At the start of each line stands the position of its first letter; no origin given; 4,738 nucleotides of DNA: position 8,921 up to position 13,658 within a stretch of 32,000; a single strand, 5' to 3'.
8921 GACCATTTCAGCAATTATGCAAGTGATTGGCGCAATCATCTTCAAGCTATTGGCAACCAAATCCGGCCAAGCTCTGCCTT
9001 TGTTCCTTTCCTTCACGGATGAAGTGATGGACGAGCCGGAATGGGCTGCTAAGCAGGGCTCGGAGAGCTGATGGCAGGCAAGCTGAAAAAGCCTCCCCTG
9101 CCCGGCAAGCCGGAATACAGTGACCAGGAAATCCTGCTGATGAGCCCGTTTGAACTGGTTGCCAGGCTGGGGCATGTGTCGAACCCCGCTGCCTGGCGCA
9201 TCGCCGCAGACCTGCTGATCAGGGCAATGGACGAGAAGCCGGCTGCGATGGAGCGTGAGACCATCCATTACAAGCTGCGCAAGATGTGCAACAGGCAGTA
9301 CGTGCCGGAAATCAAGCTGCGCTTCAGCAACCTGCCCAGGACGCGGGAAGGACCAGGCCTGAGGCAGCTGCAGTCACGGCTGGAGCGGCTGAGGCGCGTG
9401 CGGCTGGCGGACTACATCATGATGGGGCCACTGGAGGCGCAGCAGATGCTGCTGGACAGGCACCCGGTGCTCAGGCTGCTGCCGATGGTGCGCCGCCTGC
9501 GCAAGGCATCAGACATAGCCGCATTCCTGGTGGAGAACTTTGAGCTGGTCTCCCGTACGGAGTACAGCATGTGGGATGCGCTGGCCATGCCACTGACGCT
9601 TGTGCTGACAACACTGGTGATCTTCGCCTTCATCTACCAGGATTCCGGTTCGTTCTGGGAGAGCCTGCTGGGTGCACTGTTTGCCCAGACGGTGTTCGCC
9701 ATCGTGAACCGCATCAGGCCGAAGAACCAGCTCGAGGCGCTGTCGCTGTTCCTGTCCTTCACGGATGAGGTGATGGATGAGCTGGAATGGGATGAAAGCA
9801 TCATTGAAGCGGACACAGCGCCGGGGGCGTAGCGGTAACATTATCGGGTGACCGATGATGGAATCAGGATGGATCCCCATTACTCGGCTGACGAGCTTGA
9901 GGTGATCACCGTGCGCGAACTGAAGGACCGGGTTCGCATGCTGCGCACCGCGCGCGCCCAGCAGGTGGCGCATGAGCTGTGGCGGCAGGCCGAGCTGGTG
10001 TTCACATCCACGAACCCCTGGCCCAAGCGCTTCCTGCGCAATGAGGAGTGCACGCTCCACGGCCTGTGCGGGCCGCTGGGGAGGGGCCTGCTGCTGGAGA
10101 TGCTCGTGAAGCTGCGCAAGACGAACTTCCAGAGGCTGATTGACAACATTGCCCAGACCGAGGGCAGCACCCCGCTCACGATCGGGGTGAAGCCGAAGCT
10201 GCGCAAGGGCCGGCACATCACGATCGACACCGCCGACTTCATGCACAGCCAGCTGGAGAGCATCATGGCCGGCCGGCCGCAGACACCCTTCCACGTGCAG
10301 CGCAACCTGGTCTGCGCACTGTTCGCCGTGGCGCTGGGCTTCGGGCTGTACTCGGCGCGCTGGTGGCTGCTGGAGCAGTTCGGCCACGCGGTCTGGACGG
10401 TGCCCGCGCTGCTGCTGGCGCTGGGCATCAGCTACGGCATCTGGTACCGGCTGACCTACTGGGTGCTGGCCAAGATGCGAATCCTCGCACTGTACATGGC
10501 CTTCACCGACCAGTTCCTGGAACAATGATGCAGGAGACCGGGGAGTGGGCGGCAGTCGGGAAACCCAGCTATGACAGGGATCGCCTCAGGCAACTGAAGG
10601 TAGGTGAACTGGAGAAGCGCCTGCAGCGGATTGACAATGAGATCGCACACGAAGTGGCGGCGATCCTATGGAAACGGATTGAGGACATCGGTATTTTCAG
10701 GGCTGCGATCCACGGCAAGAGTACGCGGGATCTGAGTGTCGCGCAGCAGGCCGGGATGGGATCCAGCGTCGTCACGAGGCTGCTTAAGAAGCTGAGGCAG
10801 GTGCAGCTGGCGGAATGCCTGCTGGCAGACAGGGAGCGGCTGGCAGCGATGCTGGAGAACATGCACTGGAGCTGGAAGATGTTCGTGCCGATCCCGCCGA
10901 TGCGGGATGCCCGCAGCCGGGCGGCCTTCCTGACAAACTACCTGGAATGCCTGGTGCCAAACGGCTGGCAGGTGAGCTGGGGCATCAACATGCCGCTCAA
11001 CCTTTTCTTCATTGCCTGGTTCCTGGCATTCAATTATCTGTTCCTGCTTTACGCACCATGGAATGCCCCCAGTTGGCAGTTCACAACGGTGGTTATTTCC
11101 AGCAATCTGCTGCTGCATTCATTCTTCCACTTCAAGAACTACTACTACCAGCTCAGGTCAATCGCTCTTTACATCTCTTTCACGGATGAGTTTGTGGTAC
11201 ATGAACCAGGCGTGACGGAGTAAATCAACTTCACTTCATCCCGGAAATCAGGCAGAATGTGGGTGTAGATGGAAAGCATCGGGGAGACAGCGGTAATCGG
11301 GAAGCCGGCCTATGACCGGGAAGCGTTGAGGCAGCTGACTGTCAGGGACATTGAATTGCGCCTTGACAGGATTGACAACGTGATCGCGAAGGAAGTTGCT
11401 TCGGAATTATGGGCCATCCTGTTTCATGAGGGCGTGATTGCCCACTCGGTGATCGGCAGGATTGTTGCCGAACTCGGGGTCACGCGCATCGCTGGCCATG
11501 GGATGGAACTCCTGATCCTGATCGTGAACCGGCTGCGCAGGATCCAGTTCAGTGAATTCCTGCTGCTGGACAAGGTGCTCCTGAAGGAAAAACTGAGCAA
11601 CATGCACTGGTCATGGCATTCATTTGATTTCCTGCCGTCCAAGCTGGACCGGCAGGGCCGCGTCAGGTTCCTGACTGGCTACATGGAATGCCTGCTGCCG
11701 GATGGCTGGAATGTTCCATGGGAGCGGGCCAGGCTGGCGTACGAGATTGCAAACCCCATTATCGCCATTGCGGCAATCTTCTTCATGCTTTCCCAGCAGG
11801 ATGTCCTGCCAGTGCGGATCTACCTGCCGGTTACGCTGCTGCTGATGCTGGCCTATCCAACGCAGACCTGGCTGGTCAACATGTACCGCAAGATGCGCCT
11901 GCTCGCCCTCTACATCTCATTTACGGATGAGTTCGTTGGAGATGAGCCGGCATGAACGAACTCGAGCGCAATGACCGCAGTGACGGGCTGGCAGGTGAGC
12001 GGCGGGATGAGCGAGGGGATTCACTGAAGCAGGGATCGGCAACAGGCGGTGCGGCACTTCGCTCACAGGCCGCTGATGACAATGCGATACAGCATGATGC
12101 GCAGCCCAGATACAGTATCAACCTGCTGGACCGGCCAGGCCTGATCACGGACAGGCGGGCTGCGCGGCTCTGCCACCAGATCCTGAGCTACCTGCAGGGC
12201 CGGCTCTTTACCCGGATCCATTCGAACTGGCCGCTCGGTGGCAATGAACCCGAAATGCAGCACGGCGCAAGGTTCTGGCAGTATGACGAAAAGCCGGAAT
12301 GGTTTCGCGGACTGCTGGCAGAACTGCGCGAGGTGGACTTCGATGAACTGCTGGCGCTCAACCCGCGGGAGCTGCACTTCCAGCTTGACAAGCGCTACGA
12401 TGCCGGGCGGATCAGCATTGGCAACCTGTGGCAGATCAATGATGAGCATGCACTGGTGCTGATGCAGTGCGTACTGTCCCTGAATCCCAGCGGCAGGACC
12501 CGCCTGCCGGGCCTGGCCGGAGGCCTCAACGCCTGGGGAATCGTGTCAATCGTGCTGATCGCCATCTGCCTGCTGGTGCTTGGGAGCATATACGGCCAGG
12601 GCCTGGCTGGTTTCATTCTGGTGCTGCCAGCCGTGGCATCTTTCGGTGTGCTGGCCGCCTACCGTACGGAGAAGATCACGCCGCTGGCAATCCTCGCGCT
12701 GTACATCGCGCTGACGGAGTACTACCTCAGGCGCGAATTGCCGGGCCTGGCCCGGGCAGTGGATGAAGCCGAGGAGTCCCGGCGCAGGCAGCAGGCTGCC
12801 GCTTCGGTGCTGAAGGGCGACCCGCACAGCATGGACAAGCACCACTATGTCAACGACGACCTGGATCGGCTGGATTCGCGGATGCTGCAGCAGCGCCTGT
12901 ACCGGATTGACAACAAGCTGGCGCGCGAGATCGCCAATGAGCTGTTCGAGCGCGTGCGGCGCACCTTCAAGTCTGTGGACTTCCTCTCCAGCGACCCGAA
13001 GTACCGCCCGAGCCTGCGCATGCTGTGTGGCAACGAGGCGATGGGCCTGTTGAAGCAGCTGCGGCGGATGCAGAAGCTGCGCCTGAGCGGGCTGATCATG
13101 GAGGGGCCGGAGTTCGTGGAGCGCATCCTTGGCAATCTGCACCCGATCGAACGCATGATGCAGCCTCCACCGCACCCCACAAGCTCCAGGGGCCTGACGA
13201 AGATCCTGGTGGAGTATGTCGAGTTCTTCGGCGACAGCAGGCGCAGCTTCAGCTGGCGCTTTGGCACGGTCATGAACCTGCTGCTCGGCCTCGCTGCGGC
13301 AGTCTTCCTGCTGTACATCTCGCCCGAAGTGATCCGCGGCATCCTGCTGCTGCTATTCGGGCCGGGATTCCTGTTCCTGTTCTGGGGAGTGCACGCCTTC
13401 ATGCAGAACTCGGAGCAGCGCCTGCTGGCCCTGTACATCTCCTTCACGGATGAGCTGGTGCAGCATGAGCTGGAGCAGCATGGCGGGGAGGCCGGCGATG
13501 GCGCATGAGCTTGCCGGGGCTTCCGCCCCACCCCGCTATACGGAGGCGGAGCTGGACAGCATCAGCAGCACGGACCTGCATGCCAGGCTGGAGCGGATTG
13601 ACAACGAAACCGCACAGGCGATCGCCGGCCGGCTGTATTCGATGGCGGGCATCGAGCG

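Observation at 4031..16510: Sixteen-gene head-to-tail array (17 domain units, ~12.5 kb) of a 2-TM protein family I do not recognise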

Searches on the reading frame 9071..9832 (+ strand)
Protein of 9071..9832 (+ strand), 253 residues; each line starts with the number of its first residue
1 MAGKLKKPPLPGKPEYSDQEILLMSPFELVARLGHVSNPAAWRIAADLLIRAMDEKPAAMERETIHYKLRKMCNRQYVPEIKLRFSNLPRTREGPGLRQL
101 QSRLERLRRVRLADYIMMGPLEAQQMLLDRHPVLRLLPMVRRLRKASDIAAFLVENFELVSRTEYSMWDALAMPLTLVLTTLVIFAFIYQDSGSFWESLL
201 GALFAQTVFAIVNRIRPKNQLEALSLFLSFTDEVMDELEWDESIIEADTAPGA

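Call 4: search_protein_families(library=pfam, proteins=[window:9071-9832:+], max_evalue=1)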
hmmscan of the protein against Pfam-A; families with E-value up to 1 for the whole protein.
window:9071-9832:+ (253 aa): 1 family
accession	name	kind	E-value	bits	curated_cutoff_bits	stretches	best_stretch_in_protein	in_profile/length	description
PF03631.20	Virul_fac_BrkB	-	0.034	14.2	33.7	1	158-213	149-208/259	Virulence factor BrkB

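Call 5: search_protein_families(library=ncbifam, proteins=[window:9071-9832:+], max_evalue=1)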
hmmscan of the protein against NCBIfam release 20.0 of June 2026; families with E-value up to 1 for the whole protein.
window:9071-9832:+ (253 aa): 0 families

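Call 34: search_protein_families(library=padloc, proteins=[window:9071-9832:+], max_evalue=0.1)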
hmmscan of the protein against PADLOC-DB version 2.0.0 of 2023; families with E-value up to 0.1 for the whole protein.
window:9071-9832:+ (253 aa): 0 families

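Call 35: search_protein_families(library=phrogs, proteins=[window:9071-9832:+], max_evalue=0.1)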
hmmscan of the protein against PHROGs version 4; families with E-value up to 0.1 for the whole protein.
window:9071-9832:+ (253 aa): 0 families

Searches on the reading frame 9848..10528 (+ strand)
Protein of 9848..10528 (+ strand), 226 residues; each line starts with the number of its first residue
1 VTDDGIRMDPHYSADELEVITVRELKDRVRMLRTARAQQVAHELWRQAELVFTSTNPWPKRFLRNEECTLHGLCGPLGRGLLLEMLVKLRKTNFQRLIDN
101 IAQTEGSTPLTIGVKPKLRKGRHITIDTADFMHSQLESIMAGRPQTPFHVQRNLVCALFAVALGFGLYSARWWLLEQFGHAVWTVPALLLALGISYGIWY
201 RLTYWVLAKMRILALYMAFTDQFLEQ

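Call 4: search_protein_families(library=pfam, proteins=[window:9848-10528:+], max_evalue=1)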
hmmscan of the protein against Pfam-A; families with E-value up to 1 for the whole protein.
window:9848-10528:+ (226 aa): 1 family
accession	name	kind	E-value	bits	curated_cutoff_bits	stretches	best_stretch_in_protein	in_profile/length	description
PF08436.17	DXP_redisom_C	-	0.14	12.8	26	1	108-141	47-80/84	1-deoxy-D-xylulose 5-phosphate reductoisomerase C-terminal domain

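Call 5: search_protein_families(library=ncbifam, proteins=[window:9848-10528:+], max_evalue=1)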
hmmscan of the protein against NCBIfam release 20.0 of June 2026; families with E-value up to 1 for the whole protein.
window:9848-10528:+ (226 aa): 0 families

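Call 34: search_protein_families(library=padloc, proteins=[window:9869-10528:+], max_evalue=0.1)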
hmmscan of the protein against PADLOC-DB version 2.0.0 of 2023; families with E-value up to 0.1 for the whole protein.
window:9869-10528:+ (219 aa): 0 families

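Call 35: search_protein_families(library=phrogs, proteins=[window:9869-10528:+], max_evalue=0.1)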
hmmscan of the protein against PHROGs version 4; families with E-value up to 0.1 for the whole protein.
window:9869-10528:+ (219 aa): 0 families

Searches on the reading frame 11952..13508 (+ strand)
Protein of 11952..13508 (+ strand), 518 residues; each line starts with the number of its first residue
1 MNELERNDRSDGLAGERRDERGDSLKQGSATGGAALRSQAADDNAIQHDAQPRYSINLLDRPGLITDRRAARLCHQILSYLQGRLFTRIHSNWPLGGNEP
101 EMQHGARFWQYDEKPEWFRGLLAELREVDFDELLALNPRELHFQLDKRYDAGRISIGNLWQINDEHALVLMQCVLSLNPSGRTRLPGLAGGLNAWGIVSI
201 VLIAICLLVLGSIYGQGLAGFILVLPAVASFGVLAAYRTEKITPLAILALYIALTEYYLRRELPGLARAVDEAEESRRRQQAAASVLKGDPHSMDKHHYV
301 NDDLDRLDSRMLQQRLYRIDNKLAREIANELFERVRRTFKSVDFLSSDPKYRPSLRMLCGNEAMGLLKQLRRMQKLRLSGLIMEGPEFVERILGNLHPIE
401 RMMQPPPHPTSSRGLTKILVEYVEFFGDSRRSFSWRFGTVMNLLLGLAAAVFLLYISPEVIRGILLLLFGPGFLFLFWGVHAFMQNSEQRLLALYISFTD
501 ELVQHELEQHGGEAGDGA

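Call 4: search_protein_families(library=pfam, proteins=[window:11952-13508:+], max_evalue=1)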
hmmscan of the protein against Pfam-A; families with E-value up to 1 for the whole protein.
window:11952-13508:+ (518 aa): 0 families

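Call 5: search_protein_families(library=ncbifam, proteins=[window:11952-13508:+], max_evalue=1)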
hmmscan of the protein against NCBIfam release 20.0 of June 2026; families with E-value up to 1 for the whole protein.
window:11952-13508:+ (518 aa): 0 families

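Call 34: search_protein_families(library=padloc, proteins=[window:11952-13508:+], max_evalue=0.1)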
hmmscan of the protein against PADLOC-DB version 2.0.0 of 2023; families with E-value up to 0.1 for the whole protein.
window:11952-13508:+ (518 aa): 0 families

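Call 35: search_protein_families(library=phrogs, proteins=[window:11952-13508:+], max_evalue=0.1)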
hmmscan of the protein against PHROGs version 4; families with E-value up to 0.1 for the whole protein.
window:11952-13508:+ (518 aa): 0 families

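Call 38: find_homologous_proteins(query=window:11952-13505:+, max_evalue=0.001)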
Query window:11952-13505:+ (518 aa): 2 proteins with E <= 0.001 among 8000 candidates.
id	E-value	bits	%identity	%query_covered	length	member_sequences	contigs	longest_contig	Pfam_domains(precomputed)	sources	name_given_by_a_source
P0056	0.0e+0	1166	100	100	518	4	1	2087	-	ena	-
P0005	7.2e-191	654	58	100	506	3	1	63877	-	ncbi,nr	ncbi:hypothetical protein KDL44_13585 [bacterium]|nr:hypothetical protein [bacterium]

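Call 47: predict_structure(alignment_id=A5)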
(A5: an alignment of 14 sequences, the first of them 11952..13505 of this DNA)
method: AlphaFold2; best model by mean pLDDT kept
length: 518 residues; sequences in the alignment: 14
mean_pLDDT: 60.2   pTM: 0.41
mean pLDDT of the five models: 60.2, 58.3, 56.4, 56.1, 55.5
residues with pLDDT >= 90: 0; 70-90: 179; 50-70: 198; < 50: 141
segments of 3 or more residues with pLDDT < 50: 1-55, 86-109, 150-160, 178-195, 280-295, 504-518
pLDDT, mean of each block of 10 residues (from residue 1): 36 33 30 34 32 49 78 80 57 39 37 60 70 72 56 43 61 51 33 51 60 55 60 54 69 80 65 55 37 51 74 76 82 82 65 74 77 74 73 75 75 80 71 67 68 66 63 64 74 83 47 31
secondary structure, 60 per line:
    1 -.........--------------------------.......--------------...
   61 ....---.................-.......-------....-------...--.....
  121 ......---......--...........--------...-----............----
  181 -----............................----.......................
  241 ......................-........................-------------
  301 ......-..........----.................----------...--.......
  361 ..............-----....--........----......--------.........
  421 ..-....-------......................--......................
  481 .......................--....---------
elements in order: H2-10 H37-43 H58-64 H68-84 H86-92 H100-103 H116-126 H130-135 H138-148 H165-176 H186-213 H218-262 H264-287 H301-306 H309-317 H322-338 H355-374 H380-383 H386-393 H398-403 H412-422 H424-427 H435-456 H459-503 H506-509
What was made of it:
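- The model of the fused protein was poor (pLDDT 60, pTM 0.41; call 47), so no interface could be seen.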
